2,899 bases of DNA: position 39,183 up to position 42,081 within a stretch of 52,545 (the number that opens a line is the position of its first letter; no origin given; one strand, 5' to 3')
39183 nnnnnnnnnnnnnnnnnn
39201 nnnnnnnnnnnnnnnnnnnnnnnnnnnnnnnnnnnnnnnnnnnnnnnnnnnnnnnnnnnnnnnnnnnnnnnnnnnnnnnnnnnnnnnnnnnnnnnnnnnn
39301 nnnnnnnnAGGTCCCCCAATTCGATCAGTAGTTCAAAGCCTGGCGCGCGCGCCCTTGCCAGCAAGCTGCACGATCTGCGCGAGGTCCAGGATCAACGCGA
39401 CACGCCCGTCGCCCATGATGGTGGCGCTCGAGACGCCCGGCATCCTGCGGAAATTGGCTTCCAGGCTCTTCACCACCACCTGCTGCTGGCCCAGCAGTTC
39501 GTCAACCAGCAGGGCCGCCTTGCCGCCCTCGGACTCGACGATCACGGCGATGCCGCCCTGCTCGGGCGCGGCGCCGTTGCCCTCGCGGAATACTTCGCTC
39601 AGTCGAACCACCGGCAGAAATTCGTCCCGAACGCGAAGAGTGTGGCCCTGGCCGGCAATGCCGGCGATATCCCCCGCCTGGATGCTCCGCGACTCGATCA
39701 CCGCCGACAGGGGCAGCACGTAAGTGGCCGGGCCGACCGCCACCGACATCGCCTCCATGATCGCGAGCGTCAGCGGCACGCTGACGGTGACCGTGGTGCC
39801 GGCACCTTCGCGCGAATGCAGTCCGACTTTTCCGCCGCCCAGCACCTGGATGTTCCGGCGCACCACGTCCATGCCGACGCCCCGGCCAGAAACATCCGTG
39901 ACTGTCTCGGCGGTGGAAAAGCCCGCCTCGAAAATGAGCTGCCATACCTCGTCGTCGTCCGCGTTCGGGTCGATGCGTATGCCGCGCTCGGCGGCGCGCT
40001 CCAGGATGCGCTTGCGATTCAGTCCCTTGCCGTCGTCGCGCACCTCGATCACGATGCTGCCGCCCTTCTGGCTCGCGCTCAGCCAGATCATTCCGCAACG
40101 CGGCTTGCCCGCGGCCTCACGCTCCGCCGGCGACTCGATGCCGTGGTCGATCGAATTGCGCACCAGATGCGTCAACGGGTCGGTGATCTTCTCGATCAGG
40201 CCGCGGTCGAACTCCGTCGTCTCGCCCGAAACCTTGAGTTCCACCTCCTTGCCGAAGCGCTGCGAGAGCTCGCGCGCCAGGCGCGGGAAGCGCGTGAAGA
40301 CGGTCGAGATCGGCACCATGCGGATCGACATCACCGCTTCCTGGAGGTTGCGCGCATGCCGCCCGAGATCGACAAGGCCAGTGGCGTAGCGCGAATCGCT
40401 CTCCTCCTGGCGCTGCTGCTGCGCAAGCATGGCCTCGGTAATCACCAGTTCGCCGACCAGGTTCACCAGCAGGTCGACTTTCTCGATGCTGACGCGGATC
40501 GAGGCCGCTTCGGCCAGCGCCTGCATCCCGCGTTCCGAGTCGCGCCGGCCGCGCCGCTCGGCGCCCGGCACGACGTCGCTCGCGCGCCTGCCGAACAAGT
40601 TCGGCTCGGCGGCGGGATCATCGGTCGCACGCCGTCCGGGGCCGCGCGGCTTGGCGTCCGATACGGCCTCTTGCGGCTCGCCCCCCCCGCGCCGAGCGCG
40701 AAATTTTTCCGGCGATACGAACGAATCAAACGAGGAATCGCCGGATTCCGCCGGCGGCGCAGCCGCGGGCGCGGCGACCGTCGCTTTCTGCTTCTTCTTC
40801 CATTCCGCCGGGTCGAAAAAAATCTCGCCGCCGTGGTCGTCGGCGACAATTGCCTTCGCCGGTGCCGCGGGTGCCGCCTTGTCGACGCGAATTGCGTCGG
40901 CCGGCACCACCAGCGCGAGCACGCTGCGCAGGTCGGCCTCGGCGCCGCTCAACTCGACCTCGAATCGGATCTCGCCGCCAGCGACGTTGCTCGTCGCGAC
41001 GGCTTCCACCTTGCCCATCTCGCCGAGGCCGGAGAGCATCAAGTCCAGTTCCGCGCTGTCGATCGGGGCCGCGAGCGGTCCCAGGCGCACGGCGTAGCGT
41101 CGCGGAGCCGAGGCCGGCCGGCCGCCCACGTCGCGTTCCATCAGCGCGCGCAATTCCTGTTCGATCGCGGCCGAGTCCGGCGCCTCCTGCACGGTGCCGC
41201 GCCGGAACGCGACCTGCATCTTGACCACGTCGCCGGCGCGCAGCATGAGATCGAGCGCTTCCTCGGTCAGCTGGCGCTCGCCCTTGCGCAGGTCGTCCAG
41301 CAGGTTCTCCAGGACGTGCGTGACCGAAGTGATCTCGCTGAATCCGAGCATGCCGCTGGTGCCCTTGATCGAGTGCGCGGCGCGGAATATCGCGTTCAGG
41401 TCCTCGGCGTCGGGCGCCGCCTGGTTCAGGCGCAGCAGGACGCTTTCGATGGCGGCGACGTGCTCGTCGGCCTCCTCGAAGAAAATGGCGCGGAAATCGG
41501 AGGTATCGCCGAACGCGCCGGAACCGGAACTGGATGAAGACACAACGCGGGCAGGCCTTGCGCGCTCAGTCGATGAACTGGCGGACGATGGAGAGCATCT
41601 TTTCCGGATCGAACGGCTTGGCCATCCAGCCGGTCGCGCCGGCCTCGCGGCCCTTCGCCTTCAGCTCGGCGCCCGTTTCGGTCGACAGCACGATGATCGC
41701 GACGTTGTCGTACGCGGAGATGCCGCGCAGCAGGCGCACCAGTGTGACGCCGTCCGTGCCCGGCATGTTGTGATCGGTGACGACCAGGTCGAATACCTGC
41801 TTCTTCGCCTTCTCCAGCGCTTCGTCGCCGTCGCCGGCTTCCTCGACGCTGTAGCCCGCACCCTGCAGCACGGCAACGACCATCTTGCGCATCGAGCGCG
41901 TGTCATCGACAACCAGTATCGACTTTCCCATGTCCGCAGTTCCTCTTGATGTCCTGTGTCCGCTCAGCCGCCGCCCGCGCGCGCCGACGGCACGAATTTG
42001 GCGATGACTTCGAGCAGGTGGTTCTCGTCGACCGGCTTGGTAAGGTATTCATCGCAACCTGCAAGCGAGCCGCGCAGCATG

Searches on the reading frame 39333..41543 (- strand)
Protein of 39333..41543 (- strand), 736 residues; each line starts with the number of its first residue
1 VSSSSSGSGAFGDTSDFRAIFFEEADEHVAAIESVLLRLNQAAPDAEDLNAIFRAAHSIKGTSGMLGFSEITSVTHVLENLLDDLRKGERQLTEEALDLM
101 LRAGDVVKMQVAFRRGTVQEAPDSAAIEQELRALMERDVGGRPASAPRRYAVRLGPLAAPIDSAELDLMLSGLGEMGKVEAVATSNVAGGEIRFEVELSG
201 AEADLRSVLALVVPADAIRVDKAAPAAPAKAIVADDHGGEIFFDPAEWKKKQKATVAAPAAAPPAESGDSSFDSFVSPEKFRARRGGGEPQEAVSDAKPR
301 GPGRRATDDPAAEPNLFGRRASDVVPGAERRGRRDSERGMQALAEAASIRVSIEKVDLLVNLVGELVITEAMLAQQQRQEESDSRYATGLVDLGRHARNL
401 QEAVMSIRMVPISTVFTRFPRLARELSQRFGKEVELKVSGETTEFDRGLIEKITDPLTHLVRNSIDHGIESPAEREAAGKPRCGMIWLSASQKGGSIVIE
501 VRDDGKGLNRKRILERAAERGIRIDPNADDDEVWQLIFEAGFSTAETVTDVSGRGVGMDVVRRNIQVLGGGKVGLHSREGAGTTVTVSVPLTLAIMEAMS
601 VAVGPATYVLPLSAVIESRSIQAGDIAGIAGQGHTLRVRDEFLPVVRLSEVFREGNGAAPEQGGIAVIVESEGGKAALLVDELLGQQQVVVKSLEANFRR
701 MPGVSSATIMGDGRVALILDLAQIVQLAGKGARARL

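Call 9: search_protein_families(library=pfam, proteins=[window:39333-41543:-], max_evalue=0.01)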
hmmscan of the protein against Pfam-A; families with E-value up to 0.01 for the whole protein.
window:39333-41543:- (736 aa): 4 families
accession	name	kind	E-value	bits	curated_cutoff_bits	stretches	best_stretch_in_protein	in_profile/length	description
PF01584.24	CheW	-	1.1e-25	90.3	23.5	1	598-726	2-135/138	CheW-like domain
PF01627.28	Hpt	-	1.3e-19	70.6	24.6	1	17-102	2-73/84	Hpt domain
PF02518.31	HATPase_c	-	1.1e-17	64.9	26.4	1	455-592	4-110/111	Histidine kinase-, DNA gyrase B-, and HSP90-like ATPase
PF02895.20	H-kinase_dim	-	3.1e-17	63.2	23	1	347-407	2-68/68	Signal transducing histidine kinase, homodimeric domain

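Call 45: search_protein_families(library=ncbifam, proteins=[window:39333-41543:-], max_evalue=0.001)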
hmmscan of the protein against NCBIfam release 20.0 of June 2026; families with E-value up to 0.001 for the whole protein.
window:39333-41543:- (736 aa): 11 families
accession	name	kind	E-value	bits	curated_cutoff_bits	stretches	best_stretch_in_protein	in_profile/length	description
NF007835.0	PRK10547.1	equivalog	3e-186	621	793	1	13-727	2-659/670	chemotaxis protein CheA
NF041336.1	CheA_Halo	equivalog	5.3e-122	408.7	950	1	15-722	2-664/666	chemotaxis protein CheA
NF008298.1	PRK11086.1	subfamily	6e-06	25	520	1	532-591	472-525/529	DcuS/MalK family sensor histidine kinase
NF008302.0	PRK11091.1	equivalog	1.3e-05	23.6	838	0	494-594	416-508/779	aerobic respiration two-component sensor histidine kinase ArcB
TIGR02956.1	TMAO_torS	equivalog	4.3e-05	21.8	676.5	0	495-595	598-686/967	TMAO reductase system sensor histidine kinase/response regulator TorS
NF011874.0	PRK15347.1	equivalog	9.2e-05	20.6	852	0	535-593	562-616/921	two component system sensor kinase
NF046044.1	PnpS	equivalog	0.00012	21.3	400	0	551-590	352-390/390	two-component system histidine kinase PnpS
NF047874.1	MASE3_PAS_HK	subfamily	0.00016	20.6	560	0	550-597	585-631/655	MASE3 domain-containing sensor histidine kinase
NF007688.0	PRK10364.1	equivalog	0.00018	20.4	479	0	549-592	410-452/460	two-component system sensor histidine kinase ZraS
NF041210.1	his_kin_PieS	equivalog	0.00026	20.1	850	1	512-591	396-470/474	two component system sensor histidine kinase PieS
NF045595.1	HK_scytonemin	equivalog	0.00029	19.4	865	1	509-591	560-635/637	scytonemin biosynthesis sensor histidine kinase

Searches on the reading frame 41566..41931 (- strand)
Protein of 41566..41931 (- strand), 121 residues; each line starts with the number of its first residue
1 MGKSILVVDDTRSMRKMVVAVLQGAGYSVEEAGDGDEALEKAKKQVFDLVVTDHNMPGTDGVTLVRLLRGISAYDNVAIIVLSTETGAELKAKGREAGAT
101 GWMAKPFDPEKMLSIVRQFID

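Call 9: search_protein_families(library=pfam, proteins=[window:41566-41931:-], max_evalue=0.01)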
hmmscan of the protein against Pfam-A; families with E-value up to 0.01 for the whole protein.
window:41566-41931:- (121 aa): 2 families
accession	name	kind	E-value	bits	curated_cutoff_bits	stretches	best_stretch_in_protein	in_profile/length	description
PF00072.30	Response_reg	-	5.5e-27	94.6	30.2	1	5-116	1-110/111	Response regulator receiver domain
PF23198.2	PDE8A_N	-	7.3e-05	23.1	29.6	1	15-86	23-95/147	PDE8A-like, N-terminal domain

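Call 45: search_protein_families(library=ncbifam, proteins=[window:41566-41931:-], max_evalue=0.001)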
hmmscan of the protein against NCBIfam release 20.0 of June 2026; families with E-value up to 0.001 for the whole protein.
window:41566-41931:- (121 aa): 96 families (the best 25 are shown)
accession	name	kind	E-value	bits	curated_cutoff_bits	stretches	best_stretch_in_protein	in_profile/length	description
TIGR02154.1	PhoB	equivalog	3.6e-22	78.8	296.2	1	1-117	1-117/226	phosphate regulon transcriptional regulator PhoB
NF040689.1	MtrAB_MtrA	equivalog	1.9e-20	73.2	300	1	5-117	1-110/219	MtrAB system response regulator MtrA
NF007901.0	PRK10610.1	equivalog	6.1e-20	71.7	189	1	5-108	8-112/129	chemotaxis response regulator CheY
NF045717.1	DVU0259_DivK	exception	1e-19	70.8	160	1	1-120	1-116/117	DVU0259 family response regulator domain-containing protein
NF045944.1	ResRegRpaBCyano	equivalog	1.6e-19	70.2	330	1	6-117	1-109/229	response regulator transcription factor RpaB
NF007005.1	PRK09468.1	equivalog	1.1e-18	67.6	331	1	3-117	4-116/237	osmolarity response regulator transcription factor OmpR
NF041733.1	resp_reg_CseB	equivalog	1.3e-18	67.2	350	1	4-118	2-113/228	two-component system response regulator CseB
TIGR01818.1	ntrC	equivalog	4.7e-18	65.2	558.6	1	5-118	1-112/463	nitrogen regulation protein NR(I)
NF011874.0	PRK15347.1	equivalog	8.1e-18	63.9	852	1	4-114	692-804/921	two component system sensor kinase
NF033120.0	vanR_FM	exception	2.5e-17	63.3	460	1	4-116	5-114/231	vancomycin resistance response regulator transcription factor, VanR-F/VanR-M family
NF007546.0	PRK10161.1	equivalog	4.1e-17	62.5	471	1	1-116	1-116/229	phosphate response regulator transcription factor PhoB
NF047465.1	hybrid_HK_LvrA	exception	4.2e-17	61.5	1200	1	4-120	469-584/819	hybrid histidine kinase/response regulator LvrA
NF008378.0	PRK11173.1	equivalog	1.1e-16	60.9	334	1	3-115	4-113/238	two-component system response regulator ArcA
NF008318.0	PRK11107.1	equivalog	1.2e-16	60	890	1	4-119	669-784/920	two-component sensor histidine kinase BarA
NF008034.0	PRK10766.1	equivalog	2.4e-16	59.9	275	1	1-117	1-114/231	two-component system response regulator TorR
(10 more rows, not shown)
